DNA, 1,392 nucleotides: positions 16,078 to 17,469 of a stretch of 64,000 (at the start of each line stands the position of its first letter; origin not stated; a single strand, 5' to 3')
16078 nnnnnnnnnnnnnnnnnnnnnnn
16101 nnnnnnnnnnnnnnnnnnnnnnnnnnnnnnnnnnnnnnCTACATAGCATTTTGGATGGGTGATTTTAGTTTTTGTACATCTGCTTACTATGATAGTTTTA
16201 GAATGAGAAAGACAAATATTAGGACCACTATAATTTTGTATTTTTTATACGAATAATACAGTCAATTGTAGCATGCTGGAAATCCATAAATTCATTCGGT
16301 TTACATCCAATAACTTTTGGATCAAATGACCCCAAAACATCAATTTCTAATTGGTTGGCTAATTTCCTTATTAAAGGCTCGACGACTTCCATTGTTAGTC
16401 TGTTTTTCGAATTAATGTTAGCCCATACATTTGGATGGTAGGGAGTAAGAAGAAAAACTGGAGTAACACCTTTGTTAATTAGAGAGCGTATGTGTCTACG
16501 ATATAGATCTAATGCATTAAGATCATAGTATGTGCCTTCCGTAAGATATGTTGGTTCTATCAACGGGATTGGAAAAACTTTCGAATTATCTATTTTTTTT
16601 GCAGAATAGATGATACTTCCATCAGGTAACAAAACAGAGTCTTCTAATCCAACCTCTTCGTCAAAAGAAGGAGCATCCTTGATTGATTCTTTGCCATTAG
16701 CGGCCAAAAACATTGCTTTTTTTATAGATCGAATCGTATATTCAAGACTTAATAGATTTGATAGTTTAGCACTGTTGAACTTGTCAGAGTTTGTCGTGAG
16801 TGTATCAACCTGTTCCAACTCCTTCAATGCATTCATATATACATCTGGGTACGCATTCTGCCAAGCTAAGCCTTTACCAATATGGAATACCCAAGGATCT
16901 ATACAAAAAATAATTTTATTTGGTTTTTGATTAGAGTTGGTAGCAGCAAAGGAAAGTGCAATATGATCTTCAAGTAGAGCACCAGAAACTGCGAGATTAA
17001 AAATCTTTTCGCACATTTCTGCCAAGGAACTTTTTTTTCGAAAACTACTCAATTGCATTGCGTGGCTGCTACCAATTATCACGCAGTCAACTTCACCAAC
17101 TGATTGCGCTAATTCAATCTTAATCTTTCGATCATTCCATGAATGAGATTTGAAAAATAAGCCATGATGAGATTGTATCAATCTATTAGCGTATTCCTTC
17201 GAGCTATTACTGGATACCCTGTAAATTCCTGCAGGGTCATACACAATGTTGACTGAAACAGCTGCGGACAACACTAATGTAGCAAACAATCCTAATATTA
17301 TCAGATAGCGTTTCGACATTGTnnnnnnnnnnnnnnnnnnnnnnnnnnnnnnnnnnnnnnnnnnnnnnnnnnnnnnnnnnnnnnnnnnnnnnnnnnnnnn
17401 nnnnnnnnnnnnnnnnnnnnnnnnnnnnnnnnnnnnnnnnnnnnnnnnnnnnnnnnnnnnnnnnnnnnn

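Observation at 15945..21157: Accessory stretch after tRNA-Ser: MBOAT + SGNH O-acyltransferase pair, 1 kb ORF-free AT-rich tract, orphan secreted protein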

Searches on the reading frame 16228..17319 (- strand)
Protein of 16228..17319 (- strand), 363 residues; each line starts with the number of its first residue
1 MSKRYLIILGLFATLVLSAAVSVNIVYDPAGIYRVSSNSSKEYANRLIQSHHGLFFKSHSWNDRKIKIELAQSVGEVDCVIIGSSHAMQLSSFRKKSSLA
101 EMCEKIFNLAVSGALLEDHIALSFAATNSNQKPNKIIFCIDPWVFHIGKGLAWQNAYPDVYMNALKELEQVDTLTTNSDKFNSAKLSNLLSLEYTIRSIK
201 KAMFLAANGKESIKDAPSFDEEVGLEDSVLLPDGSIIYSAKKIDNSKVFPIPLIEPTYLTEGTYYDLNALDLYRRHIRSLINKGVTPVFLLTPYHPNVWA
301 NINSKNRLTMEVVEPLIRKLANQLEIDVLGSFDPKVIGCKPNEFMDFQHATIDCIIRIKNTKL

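Call 6: search_protein_families(library=pfam, proteins=[window:16228-17319:-], max_evalue=0.01)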
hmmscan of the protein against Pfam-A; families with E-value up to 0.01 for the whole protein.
window:16228-17319:- (363 aa): 0 families

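Call 9: search_protein_families(library=ncbifam, proteins=[window:16228-17319:-], max_evalue=0.01)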
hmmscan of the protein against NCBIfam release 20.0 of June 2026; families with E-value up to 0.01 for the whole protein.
window:16228-17319:- (363 aa): 0 families
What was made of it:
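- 16228..17319 (-): Membrane-anchored SGNH-fold protein of 363 aa. It is DltD-like in fold and a remote relative of DUF1574. It is the presumed extracytoplasmic acyl-transfer partner of the MBOAT. No Pfam/NCBIfam hit (calls 6, 9).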

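Call 30: find_homologous_proteins(query=window:16228-17319:-)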
Query window:16228-17319:- (363 aa): 45 proteins with E <= 0.001 among 3618 candidates.
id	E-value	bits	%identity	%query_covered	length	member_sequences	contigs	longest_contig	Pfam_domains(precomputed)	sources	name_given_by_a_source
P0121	2.2e-231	785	96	100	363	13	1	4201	-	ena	-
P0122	6.3e-172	590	73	98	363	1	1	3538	-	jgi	-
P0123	2.0e-153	529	66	100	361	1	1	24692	-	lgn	-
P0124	6.8e-150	517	65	100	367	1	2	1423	-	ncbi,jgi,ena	-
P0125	1.3e-136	474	64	94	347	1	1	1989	-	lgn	-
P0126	2.5e-131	456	59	99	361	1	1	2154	-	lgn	-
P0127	1.8e-76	276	42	98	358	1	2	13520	-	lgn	-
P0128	1.9e-76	276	41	93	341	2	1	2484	-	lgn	-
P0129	7.4e-75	270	41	95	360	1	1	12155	-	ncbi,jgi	jgi:hypothetical protein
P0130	8.9e-75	270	38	99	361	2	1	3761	-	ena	-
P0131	4.6e-72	261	41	94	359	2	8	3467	-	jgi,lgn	jgi:hypothetical protein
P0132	5.9e-72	261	39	99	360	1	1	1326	-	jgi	-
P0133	6.5e-71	257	39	98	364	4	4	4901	-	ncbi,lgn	-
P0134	2.1e-70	256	39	98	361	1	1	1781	-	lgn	-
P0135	2.1e-70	256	39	98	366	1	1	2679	-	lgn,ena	-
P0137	4.9e-64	235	36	99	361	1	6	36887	-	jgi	-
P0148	4.4e-55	205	34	97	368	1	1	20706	PF07611.18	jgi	jgi:hypothetical protein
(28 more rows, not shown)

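Call 31: find_encoding_contigs(protein=P0123, flank=10000, max_places=3)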
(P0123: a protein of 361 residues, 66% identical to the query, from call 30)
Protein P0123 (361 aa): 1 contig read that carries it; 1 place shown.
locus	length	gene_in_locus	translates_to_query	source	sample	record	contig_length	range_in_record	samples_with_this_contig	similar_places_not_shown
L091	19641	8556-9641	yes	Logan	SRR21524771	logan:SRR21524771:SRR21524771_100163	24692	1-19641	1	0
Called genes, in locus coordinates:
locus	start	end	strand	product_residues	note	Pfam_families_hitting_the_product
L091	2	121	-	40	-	?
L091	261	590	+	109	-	PF01047:MarR, PF12802:MarR_2 (weak), PF13412:HTH_24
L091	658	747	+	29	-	-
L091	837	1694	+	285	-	PF12281:NTP_transf_8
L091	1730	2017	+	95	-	PF01909:NTP_transf_2 (weak), PF18765:Polbeta (weak)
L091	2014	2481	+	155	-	-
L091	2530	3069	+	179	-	PF05685:Uma2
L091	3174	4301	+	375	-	PF00465:Fe-ADH, PF25137:ADH_Fe_C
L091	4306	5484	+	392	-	PF01041:DegT_DnrJ_EryC1, PF00266:Aminotran_5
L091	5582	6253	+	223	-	PF13641:Glyco_tranf_2_3, PF00535:Glycos_transf_2, PF10111:Glyco_tranf_2_2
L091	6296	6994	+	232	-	PF02348:CTP_transf_3, PF12804:NTP_transf_3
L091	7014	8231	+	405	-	PF03062:MBOAT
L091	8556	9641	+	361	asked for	-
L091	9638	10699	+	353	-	PF03102:NeuB, PF08666:SAF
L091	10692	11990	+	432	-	PF16254:DUF4910, PF09940:DUF2172, PF16221:HTH_47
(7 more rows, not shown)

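Call 32: find_encoding_contigs(protein=P0121, flank=10000, max_places=3)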
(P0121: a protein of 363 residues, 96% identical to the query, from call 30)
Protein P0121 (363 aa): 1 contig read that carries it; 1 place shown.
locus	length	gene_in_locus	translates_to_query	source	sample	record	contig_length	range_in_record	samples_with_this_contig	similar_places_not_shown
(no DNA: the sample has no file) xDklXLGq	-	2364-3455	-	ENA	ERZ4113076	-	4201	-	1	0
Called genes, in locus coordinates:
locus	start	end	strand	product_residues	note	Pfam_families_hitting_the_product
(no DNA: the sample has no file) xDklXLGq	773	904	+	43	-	-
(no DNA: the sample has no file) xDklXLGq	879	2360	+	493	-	PF03062:MBOAT, PF13813:MBOAT_2 (weak)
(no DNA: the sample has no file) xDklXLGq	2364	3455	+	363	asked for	-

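Call 33: find_encoding_contigs(protein=P0122, flank=10000, max_places=3)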
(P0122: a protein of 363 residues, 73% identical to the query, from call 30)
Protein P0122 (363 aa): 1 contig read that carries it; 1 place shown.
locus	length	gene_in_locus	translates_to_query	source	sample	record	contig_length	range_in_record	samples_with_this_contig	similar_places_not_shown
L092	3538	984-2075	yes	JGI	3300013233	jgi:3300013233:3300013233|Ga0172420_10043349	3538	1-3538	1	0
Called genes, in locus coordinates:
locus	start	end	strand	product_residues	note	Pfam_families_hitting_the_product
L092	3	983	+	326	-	?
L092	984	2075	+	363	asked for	-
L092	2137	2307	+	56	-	-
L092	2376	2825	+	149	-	PF14294:DUF4372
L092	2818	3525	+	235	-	PF01609:DDE_Tnp_1, PF13701:DDE_Tnp_1_4 (weak)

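Call 45: predict_structure(alignment_id=A1)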
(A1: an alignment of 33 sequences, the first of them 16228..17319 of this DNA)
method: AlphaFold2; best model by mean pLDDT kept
length: 363 residues; sequences in the alignment: 33
mean_pLDDT: 89.4   pTM: 0.84
mean pLDDT of the five models: 89.4, 89.4, 88.7, 87.8, 87.8
residues with pLDDT >= 90: 246; 70-90: 90; 50-70: 20; < 50: 7
segments of 3 or more residues with pLDDT < 50: 175-177
pLDDT, mean of each block of 10 residues (from residue 1): 90 93 83 67 95 91 94 92 97 91 94 97 96 96 91 88 89 49 70 84 80 92 96 97 91 80 93 97 97 95 92 98 97 96 94 90 51
secondary structure, 60 per line:
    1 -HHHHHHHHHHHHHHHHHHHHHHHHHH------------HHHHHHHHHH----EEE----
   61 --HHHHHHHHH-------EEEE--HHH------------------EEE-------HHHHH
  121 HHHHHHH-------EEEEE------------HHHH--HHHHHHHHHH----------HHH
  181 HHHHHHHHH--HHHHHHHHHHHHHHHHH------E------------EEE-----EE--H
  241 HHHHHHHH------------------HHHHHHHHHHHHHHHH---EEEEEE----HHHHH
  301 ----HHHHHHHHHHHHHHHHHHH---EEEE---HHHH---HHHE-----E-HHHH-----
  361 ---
elements in order: H2-27 H40-49 E54-56 H63-71 E79-82 E106-108 H116-127 E135-139 H152-155 H158-167 H178-189 H192-208 E228-230 H240-248 H267-282 E286-291 H296-300 H305-323 E327-330 H334-337 H352-355
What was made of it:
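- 16228..17319 (-): AF2 model pLDDT 89 (call 45).
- On SGNH hydrolase/transferase superfamily (partner protein): AF2 model pLDDT 89.4 (call 45).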

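Call 47: search_solved_structures(query=A1, max_evalue=1)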
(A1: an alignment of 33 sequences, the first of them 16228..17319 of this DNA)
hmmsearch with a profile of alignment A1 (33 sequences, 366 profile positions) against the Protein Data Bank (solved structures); distinct sequences matched with E-value up to 1: 0.

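Call 48: fold_search(model_id=the predicted structure, library=pdb)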
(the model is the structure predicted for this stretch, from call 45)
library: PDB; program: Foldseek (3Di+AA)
matches with E <= 10: 754; with E <= 0.001: 9
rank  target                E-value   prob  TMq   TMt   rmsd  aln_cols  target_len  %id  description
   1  6o93                  8.6e-06  1.00  0.42  0.39  11.7       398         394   13  D-alanyl transferase DltD from Enterococcus faecalis (released 2019-03-27)
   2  3bma_B                6.4e-05  1.00  0.36  0.34  12.2       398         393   15  Crystal structure of D-alanyl-lipoteichoic acid synthetase from Streptococcus pneumoniae R6 (released 2007-12-25)
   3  7dxm_A                1.5e-04  1.00  0.46  0.43  11.1       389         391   12  Crystal structure of DltD (released 2021-07-21)
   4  6pfx_B                1.7e-04  1.00  0.42  0.41  12.4       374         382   14  D-alanyl transferase DltD from Enterococcus faecium (released 2019-07-03)
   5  6pfx_A                2.4e-04  1.00  0.45  0.43  11.3       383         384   13  D-alanyl transferase DltD from Enterococcus faecium (released 2019-07-03)
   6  3bma_C                2.9e-04  1.00  0.39  0.37  11.9       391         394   14  Crystal structure of D-alanyl-lipoteichoic acid synthetase from Streptococcus pneumoniae R6 (released 2007-12-25)
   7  3bma_E                3.8e-04  1.00  0.39  0.36  11.5       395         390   14  Crystal structure of D-alanyl-lipoteichoic acid synthetase from Streptococcus pneumoniae R6 (released 2007-12-25)
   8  7dxm_B                5.6e-04  1.00  0.44  0.41  11.8       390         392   13  Crystal structure of DltD (released 2021-07-21)
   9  3bma_D                5.9e-04  1.00  0.39  0.37  11.7       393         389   14  Crystal structure of D-alanyl-lipoteichoic acid synthetase from Streptococcus pneumoniae R6 (released 2007-12-25)
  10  3bma_F                1.0e-03  0.99  0.37  0.35  12.2       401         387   14  Crystal structure of D-alanyl-lipoteichoic acid synthetase from Streptococcus pneumoniae R6 (released 2007-12-25)
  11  3bma_A                1.3e-03  0.99  0.40  0.38  11.3       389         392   15  Crystal structure of D-alanyl-lipoteichoic acid synthetase from Streptococcus pneumoniae R6 (released 2007-12-25)
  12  7dxm_C                1.6e-03  1.00  0.44  0.42  12.7       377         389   14  Crystal structure of DltD (released 2021-07-21)
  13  1j00                  2.2e-02  0.96  0.27  0.50  10.8       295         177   12  E. coli Thioesterase I/Protease I/Lysophospholipase L1 in complexed with diethyl phosphono moiety (released 2003-07-08)
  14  1bwq                  3.1e-02  0.54  0.19  0.30  16.5       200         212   12  PROBING THE SUBSTRATE SPECIFICITY OF THE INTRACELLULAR BRAIN PLATELET-ACTIVATING FACTOR ACETYLHYDROLASE (released 1999-05-18)
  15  1deo_A                3.3e-02  0.69  0.26  0.37  15.1       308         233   11  RHAMNOGALACTURONAN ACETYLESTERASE FROM ASPERGILLUS ACULEATUS AT 1.55 A RESOLUTION WITH SO4 IN THE ACTIVE SITE (released 2000-04-26)
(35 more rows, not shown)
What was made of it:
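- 16228..17319 (-): Foldseek top hits are DltD structures, E 8.6e-6 (call 48).
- On SGNH hydrolase/transferase superfamily (partner protein): Foldseek probability is 1.0 to DltD (call 48).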

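Call 53: find_encoding_contigs(protein=P0137, flank=9000, max_places=2)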
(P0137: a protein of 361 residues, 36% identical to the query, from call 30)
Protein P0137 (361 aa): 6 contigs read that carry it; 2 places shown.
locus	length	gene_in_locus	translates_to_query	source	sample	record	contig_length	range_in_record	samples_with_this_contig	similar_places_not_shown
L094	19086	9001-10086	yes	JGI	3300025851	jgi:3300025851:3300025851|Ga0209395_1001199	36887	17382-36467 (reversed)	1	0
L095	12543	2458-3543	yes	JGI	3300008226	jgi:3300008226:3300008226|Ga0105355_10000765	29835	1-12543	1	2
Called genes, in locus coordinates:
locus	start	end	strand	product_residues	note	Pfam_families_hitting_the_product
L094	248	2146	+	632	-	PF13522:GATase_6, PF13537:GATase_7, PF00733:Asn_synthase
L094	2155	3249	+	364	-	PF20706:GT4-conflict, PF00534:Glycos_transf_1, PF13692:Glyco_trans_1_4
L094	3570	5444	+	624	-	PF13522:GATase_6, PF13537:GATase_7, PF00733:Asn_synthase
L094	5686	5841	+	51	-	-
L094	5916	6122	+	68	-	PF01527:HTH_Tnp_1 (weak)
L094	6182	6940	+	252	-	PF13276:HTH_21, PF00665:rve, PF13683:rve_3, PF13333:rve_2 (weak)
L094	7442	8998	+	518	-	PF03062:MBOAT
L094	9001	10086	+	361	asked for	-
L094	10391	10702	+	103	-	-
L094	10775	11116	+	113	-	-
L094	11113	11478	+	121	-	PF05717:TnpB_IS66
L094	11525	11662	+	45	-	-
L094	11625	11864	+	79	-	PF13817:DDE_Tnp_IS66_C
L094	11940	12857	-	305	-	PF13641:Glyco_tranf_2_3, PF00535:Glycos_transf_2, PF10111:Glyco_tranf_2_2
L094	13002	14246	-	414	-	PF04932:Wzy_C (weak)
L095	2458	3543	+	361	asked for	-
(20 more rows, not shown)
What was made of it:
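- They lie next to IS3, IS66 and DDE_Tnp_1 transposase genes (calls 33, 53).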

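Call 54: find_encoding_contigs(protein=P0127, flank=9000, max_places=2)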
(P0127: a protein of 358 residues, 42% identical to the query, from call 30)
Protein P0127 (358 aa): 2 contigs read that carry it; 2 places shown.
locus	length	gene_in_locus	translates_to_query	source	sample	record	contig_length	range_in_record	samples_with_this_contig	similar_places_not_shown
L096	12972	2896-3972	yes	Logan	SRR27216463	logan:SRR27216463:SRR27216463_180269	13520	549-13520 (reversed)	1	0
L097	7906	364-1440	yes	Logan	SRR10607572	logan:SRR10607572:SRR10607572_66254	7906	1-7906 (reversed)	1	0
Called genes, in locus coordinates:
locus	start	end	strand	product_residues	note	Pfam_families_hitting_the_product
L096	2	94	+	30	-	?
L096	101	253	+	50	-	-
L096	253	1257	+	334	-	PF13489:Methyltransf_23, PF13847:Methyltransf_31, PF08241:Methyltransf_11, PF08242:Methyltransf_12, PF13649:Methyltransf_25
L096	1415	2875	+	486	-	PF03062:MBOAT, PF13813:MBOAT_2 (weak)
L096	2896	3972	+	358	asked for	-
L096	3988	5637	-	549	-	PF02350:Epimerase_2 (weak)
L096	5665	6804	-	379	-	PF02350:Epimerase_2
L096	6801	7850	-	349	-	PF03102:NeuB, PF08666:SAF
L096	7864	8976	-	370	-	PF02348:CTP_transf_3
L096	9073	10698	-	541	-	PF01943:Polysacc_synt, PF13440:Polysacc_synt_3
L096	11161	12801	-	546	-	-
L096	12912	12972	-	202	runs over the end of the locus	?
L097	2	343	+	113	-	?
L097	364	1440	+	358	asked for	-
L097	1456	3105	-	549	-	PF02350:Epimerase_2 (weak)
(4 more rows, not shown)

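Call 65: find_related_loci(query=window:16228-17319:-, collection=metagenome_contigs, flank=6000)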
Query window:16228-17319:- (363 aa) in metagenome_contigs; peptide patterns used: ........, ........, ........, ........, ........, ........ (x = any residue, [..] = any of these).
94 stretches matched a pattern; 8 encode a relative of the query (tblastn E <= 1e-3); 8 distinct loci.
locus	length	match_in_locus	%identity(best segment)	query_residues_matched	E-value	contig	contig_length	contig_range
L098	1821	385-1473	100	1-363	0e+0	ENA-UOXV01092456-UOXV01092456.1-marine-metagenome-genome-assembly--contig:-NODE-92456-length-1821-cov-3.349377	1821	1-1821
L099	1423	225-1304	65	1-362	8e-170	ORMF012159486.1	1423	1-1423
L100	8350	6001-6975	42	24-358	2e-80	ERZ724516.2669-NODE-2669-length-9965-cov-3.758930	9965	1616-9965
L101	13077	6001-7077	38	2-360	7e-75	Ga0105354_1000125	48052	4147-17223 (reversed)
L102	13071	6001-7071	36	3-360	4e-70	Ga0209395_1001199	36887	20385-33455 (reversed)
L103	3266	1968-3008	38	9-358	6e-70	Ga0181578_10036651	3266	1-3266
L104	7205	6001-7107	35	5-360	3e-64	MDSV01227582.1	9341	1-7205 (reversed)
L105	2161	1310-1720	36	224-359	1e-25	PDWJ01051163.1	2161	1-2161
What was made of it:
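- Tried and rejected: The metagenome scan returned only eight loci, none of them informative (call 65).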

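Call 82: search_protein_families(library=pfam, alignment_id=A1, max_evalue=1)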
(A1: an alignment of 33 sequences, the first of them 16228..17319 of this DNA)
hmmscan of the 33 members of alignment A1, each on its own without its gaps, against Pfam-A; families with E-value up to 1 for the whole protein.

A. member 1, window:16228-17319:- (363 aa): 0 families

B. families by the number of members that match (of 33 scanned): 22 families
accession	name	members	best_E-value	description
PF07611.17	DUF1574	5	8e-06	Protein of unknown function (DUF1574)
PF14606.12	Lipase_GDSL_3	2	0.017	GDSL-like Lipase/Acylhydrolase family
PF13472.12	Lipase_GDSL_2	1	0.0032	GDSL-like Lipase/Acylhydrolase family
PF15528.11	Ntox23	1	0.03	Bacterial toxin 23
PF02817.22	E3_binding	1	0.045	e3 binding domain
PF13383.12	Methyltransf_22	1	0.051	Methyltransferase domain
PF02304.21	Phage_B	1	0.092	Scaffold protein B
PF01966.28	HD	1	0.11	HD domain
PF21972.1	Arc1p_N_like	1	0.14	Nuclear-export cofactor Arc1p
PF22273.1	DUF6956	1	0.15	Domain of unknown function (DUF6956)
PF13127.11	DUF3955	1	0.16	Protein of unknown function (DUF3955)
PF19040.6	SGNH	1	0.16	SGNH domain (fused to AT3 domains)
PF13620.12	CarboxypepD_reg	1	0.16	Carboxypeptidase regulatory-like domain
PF19184.5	DUF5866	1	0.17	Family of unknown function (DUF5866)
PF14792.12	DNA_pol_B_palm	1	0.17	DNA polymerase beta palm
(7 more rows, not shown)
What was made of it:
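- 16228..17319 (-): 5 of 33 relatives touch PF07611 (call 82).
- On DUF1574 (PF07611): 5 of 33 relatives hit, best E 8e-6 (call 82).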

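Call 88: search_protein_representatives(alignment_id=A1)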
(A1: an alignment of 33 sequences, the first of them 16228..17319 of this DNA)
Query: 33 sequences, 366 profile positions. Proteins with E-value up to 0.001 (for the whole library): 3134; up to 1e-10: 2164; up to 1e-30: 1032. The best 150 are listed.
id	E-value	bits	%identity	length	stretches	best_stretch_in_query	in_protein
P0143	4.9e-143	492.9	-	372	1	3-364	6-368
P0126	3.3e-134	463.8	-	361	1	2-363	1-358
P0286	5.7e-134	463.0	-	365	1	2-363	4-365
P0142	3.4e-130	450.6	-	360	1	2-361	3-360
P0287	2.2e-125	434.8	-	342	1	27-363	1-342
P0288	2.3e-124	431.5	-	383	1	3-364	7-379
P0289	2.0e-123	428.3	-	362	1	2-362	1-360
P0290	2.0e-122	425.0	-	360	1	2-362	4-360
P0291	3.6e-121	420.9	-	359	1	3-363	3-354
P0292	8.5e-121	419.7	-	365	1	2-363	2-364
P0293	1.1e-120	419.3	-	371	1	3-363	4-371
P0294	1.5e-120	418.9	-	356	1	2-361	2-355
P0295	6.4e-120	416.8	-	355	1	3-362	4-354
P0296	7.8e-120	416.5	-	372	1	2-364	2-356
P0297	3.4e-119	414.4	-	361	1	3-363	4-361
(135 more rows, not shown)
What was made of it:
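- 16228..17319 (-): The profile finds 3,134 representatives (call 88).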
